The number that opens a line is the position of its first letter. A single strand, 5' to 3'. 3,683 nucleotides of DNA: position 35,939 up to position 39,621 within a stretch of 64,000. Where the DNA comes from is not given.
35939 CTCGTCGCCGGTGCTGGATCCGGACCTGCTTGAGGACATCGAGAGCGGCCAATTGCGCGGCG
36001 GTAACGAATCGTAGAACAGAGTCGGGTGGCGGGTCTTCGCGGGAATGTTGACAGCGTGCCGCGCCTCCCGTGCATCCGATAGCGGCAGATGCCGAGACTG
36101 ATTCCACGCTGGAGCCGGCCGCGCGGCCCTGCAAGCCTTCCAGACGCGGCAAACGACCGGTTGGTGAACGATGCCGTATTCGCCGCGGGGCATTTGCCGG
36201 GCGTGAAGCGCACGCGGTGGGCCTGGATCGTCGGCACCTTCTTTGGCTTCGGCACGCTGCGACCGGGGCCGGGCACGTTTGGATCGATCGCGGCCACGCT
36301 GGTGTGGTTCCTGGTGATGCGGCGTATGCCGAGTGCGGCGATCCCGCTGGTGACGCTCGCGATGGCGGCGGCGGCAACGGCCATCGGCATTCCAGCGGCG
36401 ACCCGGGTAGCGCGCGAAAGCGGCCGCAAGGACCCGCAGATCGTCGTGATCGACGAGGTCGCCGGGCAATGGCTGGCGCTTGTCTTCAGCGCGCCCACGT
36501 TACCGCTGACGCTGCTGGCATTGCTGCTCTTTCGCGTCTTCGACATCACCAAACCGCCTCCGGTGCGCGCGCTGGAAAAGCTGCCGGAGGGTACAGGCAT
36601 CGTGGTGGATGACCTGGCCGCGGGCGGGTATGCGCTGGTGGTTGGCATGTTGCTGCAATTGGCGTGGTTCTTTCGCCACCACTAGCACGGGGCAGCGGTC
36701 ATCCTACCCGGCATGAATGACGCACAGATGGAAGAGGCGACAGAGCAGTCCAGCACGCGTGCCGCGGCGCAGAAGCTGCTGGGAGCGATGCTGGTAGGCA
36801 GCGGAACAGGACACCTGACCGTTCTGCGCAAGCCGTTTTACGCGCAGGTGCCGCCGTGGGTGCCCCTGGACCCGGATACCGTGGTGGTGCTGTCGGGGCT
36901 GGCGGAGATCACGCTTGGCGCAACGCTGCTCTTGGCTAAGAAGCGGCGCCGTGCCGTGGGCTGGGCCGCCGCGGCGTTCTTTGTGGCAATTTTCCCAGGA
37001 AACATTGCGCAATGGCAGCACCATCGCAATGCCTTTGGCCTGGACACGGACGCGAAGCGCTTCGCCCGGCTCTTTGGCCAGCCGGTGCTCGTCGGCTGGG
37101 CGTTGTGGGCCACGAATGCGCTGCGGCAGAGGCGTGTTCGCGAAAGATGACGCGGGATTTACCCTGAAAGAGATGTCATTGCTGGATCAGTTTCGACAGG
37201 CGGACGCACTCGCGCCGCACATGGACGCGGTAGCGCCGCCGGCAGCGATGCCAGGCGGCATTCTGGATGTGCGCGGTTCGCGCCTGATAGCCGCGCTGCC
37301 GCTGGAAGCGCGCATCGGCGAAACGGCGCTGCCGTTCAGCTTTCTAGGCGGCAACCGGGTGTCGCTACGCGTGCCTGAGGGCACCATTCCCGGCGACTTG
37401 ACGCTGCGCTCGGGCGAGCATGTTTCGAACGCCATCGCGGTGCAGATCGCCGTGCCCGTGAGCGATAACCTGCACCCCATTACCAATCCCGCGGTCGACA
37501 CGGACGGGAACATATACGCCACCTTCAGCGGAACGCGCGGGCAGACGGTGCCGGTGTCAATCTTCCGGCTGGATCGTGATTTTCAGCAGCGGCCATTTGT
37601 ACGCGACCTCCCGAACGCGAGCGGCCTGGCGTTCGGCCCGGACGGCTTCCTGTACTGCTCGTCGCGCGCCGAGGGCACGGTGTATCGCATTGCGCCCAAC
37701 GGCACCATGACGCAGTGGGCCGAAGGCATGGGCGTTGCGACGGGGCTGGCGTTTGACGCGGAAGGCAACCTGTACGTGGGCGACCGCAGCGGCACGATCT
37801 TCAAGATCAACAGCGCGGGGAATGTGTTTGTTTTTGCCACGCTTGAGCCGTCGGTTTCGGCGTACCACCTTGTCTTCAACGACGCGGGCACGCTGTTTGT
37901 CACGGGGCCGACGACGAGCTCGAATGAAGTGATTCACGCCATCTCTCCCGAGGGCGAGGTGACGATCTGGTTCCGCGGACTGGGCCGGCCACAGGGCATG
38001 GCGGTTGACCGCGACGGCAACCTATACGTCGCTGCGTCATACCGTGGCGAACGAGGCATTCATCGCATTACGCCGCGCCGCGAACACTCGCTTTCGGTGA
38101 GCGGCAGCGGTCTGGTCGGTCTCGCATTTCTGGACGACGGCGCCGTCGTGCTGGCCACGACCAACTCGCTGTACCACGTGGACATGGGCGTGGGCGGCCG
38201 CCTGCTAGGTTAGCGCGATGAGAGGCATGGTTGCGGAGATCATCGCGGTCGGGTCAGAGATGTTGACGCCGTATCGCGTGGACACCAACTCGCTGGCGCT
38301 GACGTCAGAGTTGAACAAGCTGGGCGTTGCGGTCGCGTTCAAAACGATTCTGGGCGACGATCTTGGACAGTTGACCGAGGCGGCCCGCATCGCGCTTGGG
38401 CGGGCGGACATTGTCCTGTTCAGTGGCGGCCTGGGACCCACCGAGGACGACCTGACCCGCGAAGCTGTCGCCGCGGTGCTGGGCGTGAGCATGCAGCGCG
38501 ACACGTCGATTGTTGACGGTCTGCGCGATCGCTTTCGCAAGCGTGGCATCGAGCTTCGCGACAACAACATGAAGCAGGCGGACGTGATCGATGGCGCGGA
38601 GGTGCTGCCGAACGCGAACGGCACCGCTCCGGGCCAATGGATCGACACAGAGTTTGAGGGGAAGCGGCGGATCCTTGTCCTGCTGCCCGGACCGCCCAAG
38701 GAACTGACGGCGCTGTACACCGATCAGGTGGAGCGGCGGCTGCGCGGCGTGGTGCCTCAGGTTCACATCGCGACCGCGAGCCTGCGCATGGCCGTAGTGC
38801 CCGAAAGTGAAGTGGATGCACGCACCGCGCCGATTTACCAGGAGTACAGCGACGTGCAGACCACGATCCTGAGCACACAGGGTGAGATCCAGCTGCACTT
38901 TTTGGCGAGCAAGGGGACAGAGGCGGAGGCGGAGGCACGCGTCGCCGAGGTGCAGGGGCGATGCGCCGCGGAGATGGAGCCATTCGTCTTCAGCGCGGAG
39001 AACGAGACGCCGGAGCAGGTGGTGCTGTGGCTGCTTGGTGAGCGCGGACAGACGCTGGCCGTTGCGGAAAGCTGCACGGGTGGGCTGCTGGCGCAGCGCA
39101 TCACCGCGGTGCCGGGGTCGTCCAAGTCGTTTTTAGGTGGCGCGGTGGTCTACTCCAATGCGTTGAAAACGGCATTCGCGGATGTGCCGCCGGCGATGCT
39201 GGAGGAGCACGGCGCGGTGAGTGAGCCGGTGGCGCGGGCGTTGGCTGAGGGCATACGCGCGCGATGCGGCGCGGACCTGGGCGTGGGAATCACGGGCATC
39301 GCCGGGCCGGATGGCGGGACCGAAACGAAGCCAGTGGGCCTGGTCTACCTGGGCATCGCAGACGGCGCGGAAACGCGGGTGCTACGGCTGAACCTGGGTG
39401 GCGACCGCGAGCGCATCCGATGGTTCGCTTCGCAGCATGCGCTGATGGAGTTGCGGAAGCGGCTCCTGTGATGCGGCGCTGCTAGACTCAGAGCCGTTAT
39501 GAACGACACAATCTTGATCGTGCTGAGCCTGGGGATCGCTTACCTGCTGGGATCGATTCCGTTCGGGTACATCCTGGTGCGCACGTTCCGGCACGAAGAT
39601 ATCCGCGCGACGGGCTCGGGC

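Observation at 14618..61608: Pattern: three independent ~50% GC nuclease-like inserts, all at tight junctions of conserved housekeeping operons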

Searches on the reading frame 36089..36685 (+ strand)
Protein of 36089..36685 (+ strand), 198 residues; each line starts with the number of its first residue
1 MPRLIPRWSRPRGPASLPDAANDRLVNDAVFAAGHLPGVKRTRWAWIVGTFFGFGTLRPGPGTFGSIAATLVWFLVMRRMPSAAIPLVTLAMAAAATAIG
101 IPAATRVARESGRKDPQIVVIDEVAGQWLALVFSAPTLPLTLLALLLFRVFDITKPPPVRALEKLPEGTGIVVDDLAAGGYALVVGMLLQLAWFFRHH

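Call 94: search_protein_families(library=pfam, proteins=[window:36089-36685:+], max_evalue=0.0001)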
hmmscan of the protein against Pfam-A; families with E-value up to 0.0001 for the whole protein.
window:36089-36685:+ (198 aa): 1 family
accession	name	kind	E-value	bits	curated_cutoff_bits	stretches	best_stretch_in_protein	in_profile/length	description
PF04608.18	PgpA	-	2.1e-38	131.9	28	1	48-189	2-140/141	Phosphatidylglycerophosphatase A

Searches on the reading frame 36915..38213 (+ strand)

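Call 94: search_protein_families(library=pfam, proteins=[window:36915-38213:+], max_evalue=0.0001)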
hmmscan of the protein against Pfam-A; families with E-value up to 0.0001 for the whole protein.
window:36915-38213:+ (432 aa): 6 families
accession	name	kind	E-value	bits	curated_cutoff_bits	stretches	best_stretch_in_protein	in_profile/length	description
PF08450.18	SGL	-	2.9e-10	40.6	26.3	0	252-387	113-212/246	SMP-30/Gluconolactonase/LRE-like region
PF20067.5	SSL_N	-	2.1e-09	37.6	18.9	0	278-298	26-46/46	Strictosidine synthase-like, N-terminal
PF24684.1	Vgb_lyase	-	3e-08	33.3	50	1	236-411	16-194/290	Virginiamycin B lyase family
PF06739.17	SBBP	-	3.3e-08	33.8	20.5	0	359-374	15-30/38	Beta-propeller repeat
PF01436.27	NHL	-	4.9e-06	26.8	20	0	356-373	1-18/28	NHL repeat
PF21959.2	DUF6923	-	2.7e-05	24.5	27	0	243-351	46-166/234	Repeat of unknown function (DUF6923)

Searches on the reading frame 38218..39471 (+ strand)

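Call 97: search_protein_families(library=pfam, proteins=[window:38218-39471:+], max_evalue=0.0001)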
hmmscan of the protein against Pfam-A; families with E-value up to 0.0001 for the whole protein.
window:38218-39471:+ (417 aa): 2 families
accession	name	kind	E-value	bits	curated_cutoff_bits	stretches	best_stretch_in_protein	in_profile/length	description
PF02464.23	CinA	-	2e-54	183.9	23.5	1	265-415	4-154/155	Competence-damaged protein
PF00994.29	MoCF_biosynth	-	1.8e-28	99.5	26.6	1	7-175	1-142/144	Probable molybdopterin binding domain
